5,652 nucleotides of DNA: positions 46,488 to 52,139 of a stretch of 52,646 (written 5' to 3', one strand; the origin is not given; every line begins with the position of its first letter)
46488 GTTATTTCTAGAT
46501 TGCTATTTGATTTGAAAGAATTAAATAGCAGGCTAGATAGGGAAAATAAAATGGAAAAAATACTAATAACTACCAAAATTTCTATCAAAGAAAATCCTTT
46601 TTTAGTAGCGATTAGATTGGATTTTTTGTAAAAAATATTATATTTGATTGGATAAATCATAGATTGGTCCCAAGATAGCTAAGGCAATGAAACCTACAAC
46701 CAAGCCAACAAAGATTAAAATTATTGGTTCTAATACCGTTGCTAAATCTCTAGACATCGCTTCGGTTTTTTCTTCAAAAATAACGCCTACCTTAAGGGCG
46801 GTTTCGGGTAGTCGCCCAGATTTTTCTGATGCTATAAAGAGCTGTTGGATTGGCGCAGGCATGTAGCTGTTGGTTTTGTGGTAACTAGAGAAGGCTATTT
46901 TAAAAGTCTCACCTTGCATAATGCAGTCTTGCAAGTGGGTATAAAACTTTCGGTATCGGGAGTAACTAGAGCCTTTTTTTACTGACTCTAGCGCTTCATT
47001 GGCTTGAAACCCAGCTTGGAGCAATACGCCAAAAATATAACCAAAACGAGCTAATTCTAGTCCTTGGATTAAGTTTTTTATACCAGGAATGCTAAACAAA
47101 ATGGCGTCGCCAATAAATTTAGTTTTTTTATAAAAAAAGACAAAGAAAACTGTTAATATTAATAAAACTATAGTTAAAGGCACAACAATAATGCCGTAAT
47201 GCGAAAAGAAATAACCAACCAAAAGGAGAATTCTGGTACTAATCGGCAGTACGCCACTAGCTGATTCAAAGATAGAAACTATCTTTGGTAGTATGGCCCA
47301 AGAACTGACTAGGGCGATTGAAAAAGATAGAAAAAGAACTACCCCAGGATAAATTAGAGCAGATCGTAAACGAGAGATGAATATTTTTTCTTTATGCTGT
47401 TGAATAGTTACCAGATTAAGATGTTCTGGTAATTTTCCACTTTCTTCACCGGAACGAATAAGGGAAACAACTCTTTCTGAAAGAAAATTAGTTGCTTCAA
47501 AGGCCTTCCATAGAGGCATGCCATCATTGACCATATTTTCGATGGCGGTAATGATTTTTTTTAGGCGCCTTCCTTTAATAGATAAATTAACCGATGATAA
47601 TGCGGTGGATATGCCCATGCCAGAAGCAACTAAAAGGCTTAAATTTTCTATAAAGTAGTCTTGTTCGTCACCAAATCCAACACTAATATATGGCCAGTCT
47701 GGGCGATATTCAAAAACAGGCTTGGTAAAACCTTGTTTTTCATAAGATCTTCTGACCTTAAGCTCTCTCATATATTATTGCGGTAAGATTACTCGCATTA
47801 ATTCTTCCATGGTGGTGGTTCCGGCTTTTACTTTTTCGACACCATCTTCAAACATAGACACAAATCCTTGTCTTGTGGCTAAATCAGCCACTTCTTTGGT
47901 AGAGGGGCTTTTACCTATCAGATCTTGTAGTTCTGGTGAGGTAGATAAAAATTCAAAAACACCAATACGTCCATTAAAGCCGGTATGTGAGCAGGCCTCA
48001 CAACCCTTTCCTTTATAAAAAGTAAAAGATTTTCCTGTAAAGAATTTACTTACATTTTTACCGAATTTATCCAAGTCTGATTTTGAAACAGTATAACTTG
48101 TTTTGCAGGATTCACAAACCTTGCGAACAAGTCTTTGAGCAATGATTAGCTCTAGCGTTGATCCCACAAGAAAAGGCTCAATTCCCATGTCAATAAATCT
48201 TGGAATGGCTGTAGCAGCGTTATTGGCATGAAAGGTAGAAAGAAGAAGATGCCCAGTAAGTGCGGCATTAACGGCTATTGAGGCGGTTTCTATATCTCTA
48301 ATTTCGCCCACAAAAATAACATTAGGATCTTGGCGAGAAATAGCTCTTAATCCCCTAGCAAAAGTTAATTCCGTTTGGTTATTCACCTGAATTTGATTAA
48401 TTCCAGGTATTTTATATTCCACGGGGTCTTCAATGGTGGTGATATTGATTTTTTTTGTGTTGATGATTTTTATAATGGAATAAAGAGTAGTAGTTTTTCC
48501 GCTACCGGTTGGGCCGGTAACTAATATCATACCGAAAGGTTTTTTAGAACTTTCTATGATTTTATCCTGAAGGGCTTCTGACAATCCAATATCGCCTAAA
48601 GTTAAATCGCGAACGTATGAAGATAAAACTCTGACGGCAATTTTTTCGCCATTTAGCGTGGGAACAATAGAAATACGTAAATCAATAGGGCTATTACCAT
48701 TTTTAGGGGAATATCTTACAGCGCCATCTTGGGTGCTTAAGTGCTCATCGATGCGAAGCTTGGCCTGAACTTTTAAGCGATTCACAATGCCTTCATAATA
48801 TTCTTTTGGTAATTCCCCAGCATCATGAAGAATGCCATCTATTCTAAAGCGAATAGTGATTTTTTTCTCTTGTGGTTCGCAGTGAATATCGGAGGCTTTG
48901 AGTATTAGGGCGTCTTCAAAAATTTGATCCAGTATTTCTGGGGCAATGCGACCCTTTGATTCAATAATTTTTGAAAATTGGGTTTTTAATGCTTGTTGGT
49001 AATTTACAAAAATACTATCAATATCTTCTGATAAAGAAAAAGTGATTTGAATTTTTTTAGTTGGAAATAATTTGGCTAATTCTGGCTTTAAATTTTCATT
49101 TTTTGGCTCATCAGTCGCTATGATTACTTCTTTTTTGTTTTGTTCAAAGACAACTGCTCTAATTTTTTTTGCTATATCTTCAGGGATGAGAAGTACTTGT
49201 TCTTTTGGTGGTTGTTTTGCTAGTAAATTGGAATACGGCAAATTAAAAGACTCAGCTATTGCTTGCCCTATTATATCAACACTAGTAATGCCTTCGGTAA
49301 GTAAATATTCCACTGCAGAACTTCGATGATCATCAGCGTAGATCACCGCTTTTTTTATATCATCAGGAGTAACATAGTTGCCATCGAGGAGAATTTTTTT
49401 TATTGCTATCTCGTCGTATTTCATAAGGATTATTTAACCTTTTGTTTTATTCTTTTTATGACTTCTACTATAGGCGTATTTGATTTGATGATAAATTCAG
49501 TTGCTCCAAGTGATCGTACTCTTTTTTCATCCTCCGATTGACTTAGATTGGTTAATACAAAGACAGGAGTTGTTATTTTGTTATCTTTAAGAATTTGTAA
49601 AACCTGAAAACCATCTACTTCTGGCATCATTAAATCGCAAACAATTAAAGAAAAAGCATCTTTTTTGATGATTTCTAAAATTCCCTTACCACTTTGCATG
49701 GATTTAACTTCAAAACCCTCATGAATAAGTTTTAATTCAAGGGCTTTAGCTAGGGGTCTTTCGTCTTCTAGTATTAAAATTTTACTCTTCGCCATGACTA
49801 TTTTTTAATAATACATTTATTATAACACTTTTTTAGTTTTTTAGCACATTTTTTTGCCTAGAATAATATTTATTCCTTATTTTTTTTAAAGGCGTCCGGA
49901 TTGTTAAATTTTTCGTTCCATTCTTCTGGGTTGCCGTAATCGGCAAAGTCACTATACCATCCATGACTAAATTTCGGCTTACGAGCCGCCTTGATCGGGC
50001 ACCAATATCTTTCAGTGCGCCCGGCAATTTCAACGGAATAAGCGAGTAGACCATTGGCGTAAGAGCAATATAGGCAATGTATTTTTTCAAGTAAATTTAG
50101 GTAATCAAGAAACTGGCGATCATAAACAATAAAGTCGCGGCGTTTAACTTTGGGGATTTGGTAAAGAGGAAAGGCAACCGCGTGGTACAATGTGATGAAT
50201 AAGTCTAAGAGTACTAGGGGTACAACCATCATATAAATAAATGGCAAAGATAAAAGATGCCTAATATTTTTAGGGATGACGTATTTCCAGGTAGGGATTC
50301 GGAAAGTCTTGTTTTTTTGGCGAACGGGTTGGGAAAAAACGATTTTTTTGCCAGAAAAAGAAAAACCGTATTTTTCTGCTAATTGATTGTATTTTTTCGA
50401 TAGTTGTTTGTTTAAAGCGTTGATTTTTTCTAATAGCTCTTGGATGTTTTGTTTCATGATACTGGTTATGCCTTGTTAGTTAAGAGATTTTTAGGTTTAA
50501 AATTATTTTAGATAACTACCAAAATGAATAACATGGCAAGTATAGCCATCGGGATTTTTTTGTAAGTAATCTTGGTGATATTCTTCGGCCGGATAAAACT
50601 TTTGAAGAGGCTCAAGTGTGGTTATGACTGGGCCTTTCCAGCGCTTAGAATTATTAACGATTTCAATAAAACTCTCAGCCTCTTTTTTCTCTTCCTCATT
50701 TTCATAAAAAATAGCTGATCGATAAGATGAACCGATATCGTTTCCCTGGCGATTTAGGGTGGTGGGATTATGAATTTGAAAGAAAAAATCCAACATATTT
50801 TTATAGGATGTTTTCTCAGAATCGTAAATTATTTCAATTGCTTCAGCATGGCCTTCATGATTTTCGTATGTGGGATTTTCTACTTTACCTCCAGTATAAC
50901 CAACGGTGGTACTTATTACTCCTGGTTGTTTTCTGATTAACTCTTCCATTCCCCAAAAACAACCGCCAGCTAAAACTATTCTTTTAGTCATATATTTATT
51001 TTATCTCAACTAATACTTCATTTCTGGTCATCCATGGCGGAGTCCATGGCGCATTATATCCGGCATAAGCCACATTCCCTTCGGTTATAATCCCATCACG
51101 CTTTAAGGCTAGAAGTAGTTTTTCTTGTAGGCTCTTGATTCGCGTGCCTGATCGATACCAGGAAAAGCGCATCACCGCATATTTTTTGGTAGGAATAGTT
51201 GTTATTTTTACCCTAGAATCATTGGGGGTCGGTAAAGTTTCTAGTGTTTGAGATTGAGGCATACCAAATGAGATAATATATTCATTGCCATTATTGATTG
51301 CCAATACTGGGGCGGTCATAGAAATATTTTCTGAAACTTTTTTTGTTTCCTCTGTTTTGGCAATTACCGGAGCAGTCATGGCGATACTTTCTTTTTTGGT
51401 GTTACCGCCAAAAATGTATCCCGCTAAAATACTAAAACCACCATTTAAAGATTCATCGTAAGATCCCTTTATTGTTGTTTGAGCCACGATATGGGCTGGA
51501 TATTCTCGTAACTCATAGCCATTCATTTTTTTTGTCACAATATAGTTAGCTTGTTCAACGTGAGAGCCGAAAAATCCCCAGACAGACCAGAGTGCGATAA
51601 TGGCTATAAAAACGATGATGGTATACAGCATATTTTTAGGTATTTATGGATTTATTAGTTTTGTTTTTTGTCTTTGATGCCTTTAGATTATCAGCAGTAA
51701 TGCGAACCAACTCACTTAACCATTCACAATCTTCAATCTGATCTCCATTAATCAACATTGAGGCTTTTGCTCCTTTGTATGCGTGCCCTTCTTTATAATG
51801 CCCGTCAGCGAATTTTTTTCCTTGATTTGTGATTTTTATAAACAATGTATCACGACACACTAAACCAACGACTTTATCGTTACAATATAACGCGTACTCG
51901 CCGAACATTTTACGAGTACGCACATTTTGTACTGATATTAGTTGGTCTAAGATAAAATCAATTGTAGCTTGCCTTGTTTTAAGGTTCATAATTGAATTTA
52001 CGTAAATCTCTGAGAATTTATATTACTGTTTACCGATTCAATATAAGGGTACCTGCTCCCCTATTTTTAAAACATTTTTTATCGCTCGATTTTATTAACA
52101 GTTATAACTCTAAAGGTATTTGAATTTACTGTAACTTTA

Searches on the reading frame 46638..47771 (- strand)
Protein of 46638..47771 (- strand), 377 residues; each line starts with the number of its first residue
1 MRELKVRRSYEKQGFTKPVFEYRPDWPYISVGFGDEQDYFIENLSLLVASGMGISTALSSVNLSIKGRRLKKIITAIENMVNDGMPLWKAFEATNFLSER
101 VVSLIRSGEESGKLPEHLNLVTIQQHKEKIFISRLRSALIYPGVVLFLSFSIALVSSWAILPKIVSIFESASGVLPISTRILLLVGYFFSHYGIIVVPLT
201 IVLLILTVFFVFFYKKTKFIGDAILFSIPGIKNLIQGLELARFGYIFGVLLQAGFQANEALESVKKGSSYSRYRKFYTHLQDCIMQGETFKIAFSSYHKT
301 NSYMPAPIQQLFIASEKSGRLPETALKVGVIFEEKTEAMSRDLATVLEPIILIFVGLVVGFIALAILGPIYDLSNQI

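Call 8: search_protein_families(library=pfam, max_evalue=0.01, proteins=[window:46638-47771:-])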
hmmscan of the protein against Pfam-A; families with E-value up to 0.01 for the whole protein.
window:46638-47771:- (377 aa): 1 family
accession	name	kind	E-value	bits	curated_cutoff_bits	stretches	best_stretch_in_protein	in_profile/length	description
PF00482.28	T2SSF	-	4.4e-32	111.1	25.2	2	40-162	1-125/125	Type II secretion system (T2SS), protein F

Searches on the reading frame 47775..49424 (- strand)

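Call 8: search_protein_families(library=pfam, max_evalue=0.01, proteins=[window:47775-49424:-])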
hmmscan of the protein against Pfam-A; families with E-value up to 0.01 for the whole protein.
window:47775-49424:- (549 aa): 14 families
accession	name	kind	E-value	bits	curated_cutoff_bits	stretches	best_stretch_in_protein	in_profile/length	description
PF00437.27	T2SSE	-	1e-115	386.8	24.9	1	160-544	8-370/370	Type II/IV secretion system protein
PF05157.20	MshEN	-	1.3e-08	35.2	23.1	1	60-146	1-87/90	MshEN domain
PF25199.1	nSTAND_NTPase5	-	3.9e-05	23.9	34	1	282-336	25-81/145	Novel STAND NTPase 5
PF13173.12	AAA_14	-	0.00029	21.3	27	1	299-388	4-84/129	AAA domain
PF00004.35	AAA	-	0.00081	20.3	21.2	1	300-381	1-72/131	ATPase family associated with various cellular activities (AAA)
PF03215.21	Rad17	-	0.00093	19.6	23.8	1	282-327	32-75/186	Rad17 P-loop domain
PF13401.12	AAA_22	-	0.0012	19.6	27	0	298-321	6-29/130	AAA domain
PF13191.12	AAA_16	-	0.0051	17.8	32.6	0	294-324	22-51/167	AAA ATPase domain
PF13245.12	AAA_19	-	0.0051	17.4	25.1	0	297-325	11-39/134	AAA domain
PF04851.21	ResIII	-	0.0064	16.9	22.5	1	287-325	13-51/164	Type III restriction enzyme, res subunit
PF20720.3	nSTAND3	-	0.0064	16.6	27.2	0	298-336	18-56/155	Novel STAND NTPase 3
PF01637.24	ATPase_2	-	0.0068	16.7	33.2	0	295-345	18-68/225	ATPase domain predominantly from Archaea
PF13555.12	AAA_29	-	0.0069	16.5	27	0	297-321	22-46/61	P-loop containing region of AAA domain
PF13086.12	AAA_11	-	0.0082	16.4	27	0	286-324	6-44/257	AAA domain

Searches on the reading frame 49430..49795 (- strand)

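Call 11: search_protein_families(library=pfam, max_evalue=0.01, proteins=[window:49430-49795:-])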
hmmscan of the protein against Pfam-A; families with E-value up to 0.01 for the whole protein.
window:49430-49795:- (121 aa): 1 family
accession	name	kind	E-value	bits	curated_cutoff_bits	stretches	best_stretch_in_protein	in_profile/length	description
PF00072.30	Response_reg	-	1.3e-21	77.3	30.2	1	6-107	1-102/111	Response regulator receiver domain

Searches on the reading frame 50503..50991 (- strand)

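Call 11: search_protein_families(library=pfam, max_evalue=0.01, proteins=[window:50503-50991:-])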
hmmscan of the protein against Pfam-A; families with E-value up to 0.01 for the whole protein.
window:50503-50991:- (162 aa): 1 family
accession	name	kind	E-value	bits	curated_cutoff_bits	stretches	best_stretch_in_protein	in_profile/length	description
PF01625.27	PMSR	-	1.9e-62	210.4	23.7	1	5-152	2-153/153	Peptide methionine sulfoxide reductase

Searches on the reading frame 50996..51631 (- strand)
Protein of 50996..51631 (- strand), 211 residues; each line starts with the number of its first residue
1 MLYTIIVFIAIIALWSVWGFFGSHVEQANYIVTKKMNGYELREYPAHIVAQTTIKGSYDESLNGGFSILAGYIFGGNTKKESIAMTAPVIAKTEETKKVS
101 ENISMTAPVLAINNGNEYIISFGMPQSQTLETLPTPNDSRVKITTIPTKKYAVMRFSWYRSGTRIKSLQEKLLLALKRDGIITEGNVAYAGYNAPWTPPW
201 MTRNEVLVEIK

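Call 11: search_protein_families(library=pfam, max_evalue=0.01, proteins=[window:50996-51631:-])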
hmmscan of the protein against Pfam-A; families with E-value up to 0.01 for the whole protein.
window:50996-51631:- (211 aa): 1 family
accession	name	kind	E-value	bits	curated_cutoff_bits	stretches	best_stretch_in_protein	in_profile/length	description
PF04832.17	SOUL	-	2.6e-45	155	27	1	25-208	1-172/173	SOUL heme-binding protein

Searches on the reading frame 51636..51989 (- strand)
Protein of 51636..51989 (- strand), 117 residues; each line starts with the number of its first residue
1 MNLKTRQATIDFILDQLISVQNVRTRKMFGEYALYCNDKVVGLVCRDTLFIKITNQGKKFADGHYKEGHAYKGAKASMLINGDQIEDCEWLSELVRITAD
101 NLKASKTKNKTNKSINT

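Call 11: search_protein_families(library=pfam, max_evalue=0.01, proteins=[window:51636-51989:-])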
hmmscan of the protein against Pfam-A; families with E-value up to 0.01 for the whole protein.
window:51636-51989:- (117 aa): 1 family
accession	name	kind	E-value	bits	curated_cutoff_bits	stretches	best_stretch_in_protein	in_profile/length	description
PF04993.18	TfoX_N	-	4.3e-12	46.4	30.1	1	15-98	1-87/91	TfoX N-terminal domain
